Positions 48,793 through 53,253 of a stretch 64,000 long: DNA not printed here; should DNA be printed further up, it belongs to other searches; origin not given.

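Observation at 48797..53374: Bacteroidetes-style hybrid two-component regulator (beta-propeller sensor, HK, REC, AraC-HTH) directly upstream of the Cys-rich operon, with phased direct repeats in the shared intergenic region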

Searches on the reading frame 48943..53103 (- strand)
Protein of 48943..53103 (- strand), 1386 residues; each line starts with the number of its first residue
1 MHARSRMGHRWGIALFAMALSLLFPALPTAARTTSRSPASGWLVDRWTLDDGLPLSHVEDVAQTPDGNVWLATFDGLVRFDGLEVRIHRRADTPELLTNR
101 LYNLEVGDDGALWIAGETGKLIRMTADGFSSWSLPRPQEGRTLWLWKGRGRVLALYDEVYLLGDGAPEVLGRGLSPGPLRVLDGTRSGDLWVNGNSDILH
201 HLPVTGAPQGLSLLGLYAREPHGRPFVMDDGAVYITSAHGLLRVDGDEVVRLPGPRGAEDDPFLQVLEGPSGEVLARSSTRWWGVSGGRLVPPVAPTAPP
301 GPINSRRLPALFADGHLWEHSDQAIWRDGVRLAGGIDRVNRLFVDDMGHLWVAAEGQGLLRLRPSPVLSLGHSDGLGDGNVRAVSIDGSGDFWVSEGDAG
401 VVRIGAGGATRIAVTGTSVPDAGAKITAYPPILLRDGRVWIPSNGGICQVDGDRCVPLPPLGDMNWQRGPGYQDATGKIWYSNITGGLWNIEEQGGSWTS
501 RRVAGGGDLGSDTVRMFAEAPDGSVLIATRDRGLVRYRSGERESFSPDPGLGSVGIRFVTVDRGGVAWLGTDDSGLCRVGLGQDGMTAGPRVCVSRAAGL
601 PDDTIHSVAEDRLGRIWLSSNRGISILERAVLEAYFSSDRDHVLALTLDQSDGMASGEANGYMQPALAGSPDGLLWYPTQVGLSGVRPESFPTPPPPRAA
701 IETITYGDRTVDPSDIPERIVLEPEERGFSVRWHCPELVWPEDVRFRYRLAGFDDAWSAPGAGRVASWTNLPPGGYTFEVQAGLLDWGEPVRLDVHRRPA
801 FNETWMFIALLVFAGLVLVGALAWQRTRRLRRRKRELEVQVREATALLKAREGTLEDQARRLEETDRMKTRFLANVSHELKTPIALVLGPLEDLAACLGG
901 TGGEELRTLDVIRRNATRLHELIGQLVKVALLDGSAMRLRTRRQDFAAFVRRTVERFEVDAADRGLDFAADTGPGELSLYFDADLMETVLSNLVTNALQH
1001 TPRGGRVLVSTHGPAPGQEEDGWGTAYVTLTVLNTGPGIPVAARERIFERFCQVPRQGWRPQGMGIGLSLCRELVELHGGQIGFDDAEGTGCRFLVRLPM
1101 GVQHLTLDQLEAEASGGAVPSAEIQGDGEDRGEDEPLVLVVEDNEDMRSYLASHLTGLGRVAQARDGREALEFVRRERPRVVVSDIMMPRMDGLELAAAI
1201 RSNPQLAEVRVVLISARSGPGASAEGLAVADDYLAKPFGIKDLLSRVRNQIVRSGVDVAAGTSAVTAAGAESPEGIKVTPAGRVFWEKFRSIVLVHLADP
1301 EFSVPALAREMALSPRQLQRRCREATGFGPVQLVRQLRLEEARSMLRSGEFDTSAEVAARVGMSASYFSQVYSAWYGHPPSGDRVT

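Call 8: search_protein_families(library=pfam, proteins=[window:48943-53103:-], max_evalue=0.01)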
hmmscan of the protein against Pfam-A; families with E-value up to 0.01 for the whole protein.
window:48943-53103:- (1386 aa): 9 families
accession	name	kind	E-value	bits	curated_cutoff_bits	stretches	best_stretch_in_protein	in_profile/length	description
PF02518.31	HATPase_c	-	1.5e-23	83.8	26.4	1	982-1100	2-109/111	Histidine kinase-, DNA gyrase B-, and HSP90-like ATPase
PF00072.30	Response_reg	-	5.4e-21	75.3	30.2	1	1138-1248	1-111/111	Response regulator receiver domain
PF12833.13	HTH_18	-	9.4e-17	61.5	33.6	1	1307-1381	1-75/80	Helix-turn-helix domain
PF07494.17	Reg_prop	-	1.2e-12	46.8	20.4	1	599-621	1-23/24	Two component regulator propeller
PF07495.19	Y_Y_Y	-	3.9e-12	46.3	26.6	1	741-782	5-46/65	Y_Y_Y domain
PF00512.31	HisKA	-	1.1e-08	35.4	26.9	1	868-927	1-58/66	His Kinase A (phospho-acceptor) domain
PF00165.29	HTH_AraC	-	1.6e-06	28.5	26.6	0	1355-1377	12-34/42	Bacterial regulatory helix-turn-helix proteins, AraC family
PF20067.5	SSL_N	-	0.00011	22.4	18.9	0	59-76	24-41/46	Strictosidine synthase-like, N-terminal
PF20315.3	DUF6611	-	0.0062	17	27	0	810-879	81-153/168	Family of unknown function (DUF6611)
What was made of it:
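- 50689..53010 (-): Periplasmic sensor (residues about 26-799): Reg_prop propeller repeats plus a Y_Y_Y domain (about 50758-50883). Pfam Reg_prop and Y_Y_Y (call 8).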

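Call 13: find_homologous_proteins(query=window:48943-53103:-, max_evalue=1e-10)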
Query window:48943-53103:- (1386 aa): 322 proteins with E <= 1e-10 among 8000 candidates; the best 120 are listed.
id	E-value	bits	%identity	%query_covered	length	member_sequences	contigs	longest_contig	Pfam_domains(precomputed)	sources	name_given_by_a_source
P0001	0.0e+0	3150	100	100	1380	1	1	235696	PF12833.14,PF07495.20,PF07494.18,PF02518.32,PF00512.32,PF00165.30,PF00072.31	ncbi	ncbi:MAG: ATP-binding protein [Pseudomonadota bacterium]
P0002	3.7e-223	762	37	98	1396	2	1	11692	PF12833.14,PF07495.20,PF07494.18,PF02518.32,PF00512.32,PF00165.30,PF00072.31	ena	-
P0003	1.3e-219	750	37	75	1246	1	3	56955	PF12833.14,PF07495.20,PF07494.18,PF02518.32,PF00512.32,PF00165.30,PF00072.31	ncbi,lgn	-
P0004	1.6e-216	740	36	98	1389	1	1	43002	PF12833.14,PF07495.20,PF07494.18,PF02518.32,PF00512.32,PF00165.30,PF00072.31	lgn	-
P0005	2.4e-216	739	37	98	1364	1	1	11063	PF12833.14,PF07495.20,PF07494.18,PF02518.32,PF00512.32,PF00165.30,PF00072.31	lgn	-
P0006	2.1e-215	736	36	97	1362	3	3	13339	PF12833.14,PF07495.20,PF07494.18,PF02518.32,PF00512.32,PF00165.30,PF00072.31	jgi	-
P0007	3.4e-203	696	36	97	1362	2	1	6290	PF12833.14,PF07495.20,PF07494.18,PF02518.32,PF00512.32,PF00072.31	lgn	-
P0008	3.6e-180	619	33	99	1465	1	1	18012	PF12833.14,PF07495.20,PF07494.18,PF02518.32,PF00512.32,PF00072.31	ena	-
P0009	9.3e-172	592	32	97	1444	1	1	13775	PF12833.14,PF07495.20,PF07494.18,PF02518.32,PF00512.32,PF16819.12,PF00165.30,PF00072.31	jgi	jgi:signal transduction histidine kinase/ligand-binding sensor domain-containing protein/DNA-binding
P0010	2.4e-166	574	34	97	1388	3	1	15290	PF12833.14,PF07495.20,PF07494.18,PF02518.32,PF00512.32,PF00165.30,PF00072.31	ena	-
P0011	9.4e-164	565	32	97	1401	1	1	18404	PF12833.14,PF07495.20,PF07494.18,PF02518.32,PF00512.32,PF16819.12,PF00165.30,PF00072.31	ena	-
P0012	1.9e-163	564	34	98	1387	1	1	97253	PF12833.14,PF07495.20,PF07494.18,PF02518.32,PF00512.32,PF00165.30,PF00072.31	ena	-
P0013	2.0e-161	557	33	97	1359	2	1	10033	PF12833.14,PF07495.20,PF07494.18,PF02518.32,PF00512.32,PF00165.30,PF00072.31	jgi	jgi:signal transduction histidine kinase/ligand-binding sensor domain-containing protein/DNA-binding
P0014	5.3e-161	556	34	97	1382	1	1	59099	PF12833.14,PF07495.20,PF07494.18,PF02518.32,PF00512.32,PF00165.30,PF00072.31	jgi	jgi:signal transduction histidine kinase/DNA-binding response OmpR family regulator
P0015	6.0e-153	529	34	97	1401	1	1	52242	PF12833.14,PF07495.20,PF07494.18,PF02518.32,PF00512.32,PF00165.30,PF00072.31,PF08450.19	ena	-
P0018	9.6e-150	519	34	97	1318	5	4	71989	PF12833.14,PF07494.18,PF02518.32,PF00512.32,PF00165.30,PF00072.31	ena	-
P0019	7.4e-147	509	34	75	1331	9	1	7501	PF12833.14,PF07494.18,PF02518.32,PF00512.32,PF00072.31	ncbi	-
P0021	9.9e-141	489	32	97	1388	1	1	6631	PF12833.14,PF07495.20,PF07494.18,PF02518.32,PF00512.32,PF00165.30,PF00072.31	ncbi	-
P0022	8.6e-139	482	32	96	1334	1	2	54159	PF12833.14,PF07495.20,PF07494.18,PF02518.32,PF00512.32,PF24684.2,PF00165.30,PF00072.31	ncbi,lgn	-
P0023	9.7e-138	479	33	96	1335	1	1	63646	PF12833.14,PF07495.20,PF07494.18,PF02518.32,PF00512.32,PF24684.2,PF00165.30,PF00072.31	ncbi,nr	ncbi:MAG: response regulator [Pseudomonadota bacterium]|nr:response regulator [Pseudomonadota bacter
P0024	3.8e-136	474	32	97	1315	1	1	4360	PF12833.14,PF02518.32,PF00512.32,PF00165.30,PF00072.31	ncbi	-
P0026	2.2e-126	441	31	84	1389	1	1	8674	PF07495.20,PF07494.18,PF02518.32,PF00512.32,PF16819.12,PF00072.31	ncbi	-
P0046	1.8e-74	269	32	48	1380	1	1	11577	PF12833.14,PF07495.20,PF07494.18,PF02518.32,PF00512.32,PF00165.30,PF00072.31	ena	-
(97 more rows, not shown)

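Call 15: find_encoding_contigs(protein=P0001, flank=10000, max_places=3)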
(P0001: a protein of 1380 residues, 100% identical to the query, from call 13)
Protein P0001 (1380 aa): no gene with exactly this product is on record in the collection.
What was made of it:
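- Tried and rejected: Looking up the window's own contig by its HTCS protein failed; it is not on record (call 15).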

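Call 16: find_encoding_contigs(protein=P0002, flank=6000, max_places=2)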
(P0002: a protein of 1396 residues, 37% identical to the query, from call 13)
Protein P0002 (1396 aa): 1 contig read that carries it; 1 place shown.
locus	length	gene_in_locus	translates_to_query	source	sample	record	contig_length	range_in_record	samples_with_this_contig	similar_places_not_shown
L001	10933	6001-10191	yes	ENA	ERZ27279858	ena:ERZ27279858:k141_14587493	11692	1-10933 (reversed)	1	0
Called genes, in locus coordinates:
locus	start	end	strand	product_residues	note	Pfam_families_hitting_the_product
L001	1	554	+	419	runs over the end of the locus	PF11199:DUF2891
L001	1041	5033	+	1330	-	PF13489:Methyltransf_23, PF08241:Methyltransf_11, PF08242:Methyltransf_12, PF13649:Methyltransf_25, PF13847:Methyltransf_31, PF13489:Methyltransf_23, PF08241:Methyltransf_11, PF08242:Methyltransf_12, +13 more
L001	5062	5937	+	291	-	PF13489:Methyltransf_23 (weak), PF08242:Methyltransf_12 (weak)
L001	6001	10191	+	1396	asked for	PF07494:Reg_prop (faint), PF07495:Y_Y_Y (faint), PF00512:HisKA, PF02518:HATPase_c, PF00072:Response_reg, PF12833:HTH_18, PF00165:HTH_AraC (weak)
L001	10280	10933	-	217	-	?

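Call 17: find_encoding_contigs(protein=P0004, flank=8000, max_places=2)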
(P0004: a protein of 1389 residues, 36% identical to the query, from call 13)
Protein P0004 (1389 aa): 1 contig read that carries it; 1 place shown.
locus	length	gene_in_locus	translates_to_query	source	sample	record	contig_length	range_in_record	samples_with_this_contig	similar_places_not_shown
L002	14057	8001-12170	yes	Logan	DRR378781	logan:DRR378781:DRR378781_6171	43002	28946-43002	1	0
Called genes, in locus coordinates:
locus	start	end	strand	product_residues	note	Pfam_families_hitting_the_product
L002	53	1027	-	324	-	PF01370:Epimerase, PF05368:NmrA (weak), PF13460:NAD_binding_10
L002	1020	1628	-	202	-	PF09348:DUF1990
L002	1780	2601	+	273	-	PF08241:Methyltransf_11, PF08242:Methyltransf_12, PF13649:Methyltransf_25, PF13847:Methyltransf_31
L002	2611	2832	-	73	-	-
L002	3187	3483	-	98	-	-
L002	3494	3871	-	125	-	-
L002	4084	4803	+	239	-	-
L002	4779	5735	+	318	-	PF04960:Glutaminase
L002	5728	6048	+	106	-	-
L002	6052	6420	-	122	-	PF03733:YccF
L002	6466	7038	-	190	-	PF28474:DUF8412, PF13376:OmdA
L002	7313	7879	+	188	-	PF05198:IF3_N, PF00707:IF3_C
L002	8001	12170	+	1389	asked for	PF07494:Reg_prop (faint), PF07495:Y_Y_Y (weak), PF00512:HisKA, PF02518:HATPase_c, PF00072:Response_reg, PF00165:HTH_AraC (faint), PF12833:HTH_18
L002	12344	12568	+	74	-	-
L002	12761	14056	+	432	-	?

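Call 18: find_encoding_contigs(protein=P0003, flank=8000, max_places=2)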
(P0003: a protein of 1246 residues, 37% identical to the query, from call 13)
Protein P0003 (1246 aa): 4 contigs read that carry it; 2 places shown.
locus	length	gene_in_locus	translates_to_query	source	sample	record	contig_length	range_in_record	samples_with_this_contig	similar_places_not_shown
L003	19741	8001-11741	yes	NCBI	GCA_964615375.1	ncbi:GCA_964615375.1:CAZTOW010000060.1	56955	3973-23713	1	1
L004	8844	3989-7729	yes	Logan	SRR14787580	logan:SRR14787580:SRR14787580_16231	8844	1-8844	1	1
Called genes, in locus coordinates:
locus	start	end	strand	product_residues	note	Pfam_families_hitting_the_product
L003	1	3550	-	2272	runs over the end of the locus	PF03534:SpvB, PF01839:FG-GAP (faint), PF13517:FG-GAP_3, PF05593:RHS_repeat (faint), PF12256:TcdB_toxin_midN, PF25023:TEN_YD-shell (faint)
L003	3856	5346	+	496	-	PF01839:FG-GAP (faint)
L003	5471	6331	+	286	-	-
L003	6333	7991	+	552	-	PF00069:Pkinase, PF07714:PK_Tyr_Ser-Thr, PF01636:APH (faint)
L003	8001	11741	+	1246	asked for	PF07494:Reg_prop (faint), PF07495:Y_Y_Y, PF00512:HisKA, PF02518:HATPase_c, PF00072:Response_reg, PF00165:HTH_AraC (faint), PF12833:HTH_18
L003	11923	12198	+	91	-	PF00550:PP-binding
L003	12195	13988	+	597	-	PF00501:AMP-binding, PF23024:AMP-dom_DIP2-like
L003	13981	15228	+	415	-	PF00155:Aminotran_1_2, PF01053:Cys_Met_Meta_PP (weak), PF01212:Beta_elim_lyase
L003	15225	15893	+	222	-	PF06314:ADC (faint)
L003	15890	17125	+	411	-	PF13469:Sulfotransfer_3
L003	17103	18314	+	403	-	PF07690:MFS_1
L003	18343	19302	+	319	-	PF01073:3Beta_HSD, PF01370:Epimerase, PF02719:Polysacc_synt_2 (faint), PF04321:RmlD_sub_bind, PF05368:NmrA (weak), PF13460:NAD_binding_10, PF16363:GDP_Man_Dehyd, PF07993:NAD_binding_4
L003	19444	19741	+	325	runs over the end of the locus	-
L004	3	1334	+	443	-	?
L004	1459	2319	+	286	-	-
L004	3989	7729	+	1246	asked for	PF07494:Reg_prop (faint), PF07495:Y_Y_Y, PF00512:HisKA, PF02518:HATPase_c, PF00072:Response_reg, PF00165:HTH_AraC (faint), PF12833:HTH_18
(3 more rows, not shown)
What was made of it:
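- The best HTCS relative is 37% identical and sits at an unrelated locus (calls 13, 16-18).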

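Call 23: find_related_loci(query=A1, collection=genome_contigs, flank=4000)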
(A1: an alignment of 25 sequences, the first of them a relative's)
Query A1 (1380 aa) in genome_contigs; peptide patterns used: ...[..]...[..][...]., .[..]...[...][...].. (x = any residue, [..] = any of these).
600 stretches matched a pattern (row limit reached: there are more); 594 encode a relative of the query (tblastn E <= 1e-3); the best 80 are kept; 80 distinct loci.
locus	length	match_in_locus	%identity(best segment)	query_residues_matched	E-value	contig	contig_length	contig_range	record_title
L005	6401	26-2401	38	586-1378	1e-116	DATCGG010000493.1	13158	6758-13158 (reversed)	MAG TPA_asm: Gemmatimonadaceae bacterium isolate SMAG_U7800 k141_525938, whole genome shotgun sequence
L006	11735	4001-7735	26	330-1375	7e-110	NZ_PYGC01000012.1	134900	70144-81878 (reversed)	Prolixibacter denitrificans strain DSM 27267 Ga0181020_112, whole genome shotgun sequence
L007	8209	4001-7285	26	339-1374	7e-107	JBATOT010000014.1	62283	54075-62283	MAG: Ignavibacteriaceae bacterium isolate MFD10472_ilm_asm_bin18 k127_70822, whole genome shotgun sequence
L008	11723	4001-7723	27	309-1380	1e-105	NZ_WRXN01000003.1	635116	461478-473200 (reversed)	Chitinophaga tropicalis strain ysch24 NODE_3_length_635116_cov_23.209002, whole genome shotgun sequence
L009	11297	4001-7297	26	223-1375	2e-101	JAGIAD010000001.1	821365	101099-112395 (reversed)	MAG: Sphingobacteriaceae bacterium isolate BIN13 scaffold1_cov0, whole genome shotgun sequence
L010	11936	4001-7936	25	46-1376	6e-101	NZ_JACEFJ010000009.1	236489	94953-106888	Pararhodonellum marinum strain SW124 9, whole genome shotgun sequence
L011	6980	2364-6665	26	40-1378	6e-99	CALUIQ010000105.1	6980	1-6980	MAG: uncultured Bacteroides sp. isolate E30__bin188 genome assembly, contig: E30__k127_6063328, whole genome shotgun seq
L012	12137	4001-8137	26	333-1375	1e-97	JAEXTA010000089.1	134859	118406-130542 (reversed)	MAG: Bacteroidetes bacterium isolate OH_HBrB_333 k127_1535889, whole genome shotgun sequence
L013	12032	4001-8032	24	40-1376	3e-97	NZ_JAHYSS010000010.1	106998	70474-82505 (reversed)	Pedobacter polysacchareus strain ZS13-49 scaffold10, whole genome shotgun sequence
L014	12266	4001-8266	27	7-1375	2e-95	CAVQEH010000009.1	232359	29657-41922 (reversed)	MAG: uncultured Ignavibacteria bacterium isolate MFD02416.bin.1.320 genome assembly, contig: contig_67842, whole genome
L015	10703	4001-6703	27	510-1375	1e-91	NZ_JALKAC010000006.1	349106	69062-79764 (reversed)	Flavobacterium sp. HSC-32F16 Ga0493906_06, whole genome shotgun sequence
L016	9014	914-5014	22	32-1375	2e-91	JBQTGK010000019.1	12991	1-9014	Marinifilum sp. RC60d5 c_000000000019, whole genome shotgun sequence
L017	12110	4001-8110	28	39-1375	7e-91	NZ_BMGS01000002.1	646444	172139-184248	Hymenobacter glacieicola strain CGMCC 1.12990 sequence02, whole genome shotgun sequence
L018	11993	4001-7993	24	42-1374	4e-90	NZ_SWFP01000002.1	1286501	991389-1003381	Dyadobacter bucti strain QTA69 Scaffold2_1, whole genome shotgun sequence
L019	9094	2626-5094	25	556-1375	2e-89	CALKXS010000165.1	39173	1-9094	MAG: uncultured Algibacter sp. isolate H2_Bin_Bin_107_1_1 genome assembly, contig: c_000001236086, whole genome shotgun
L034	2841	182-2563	29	562-1380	1e-77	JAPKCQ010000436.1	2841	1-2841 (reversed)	MAG: Lewinella sp. isolate ANT-68 NODE_5688_length_2841_cov_5.444365, whole genome shotgun sequence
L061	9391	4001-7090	25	331-1374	5e-92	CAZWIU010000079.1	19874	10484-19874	MAG TPA_asm: uncultured Bacteroidales bacterium isolate SRP167436_co1_197 genome assembly, contig: NODE_4216_length_1987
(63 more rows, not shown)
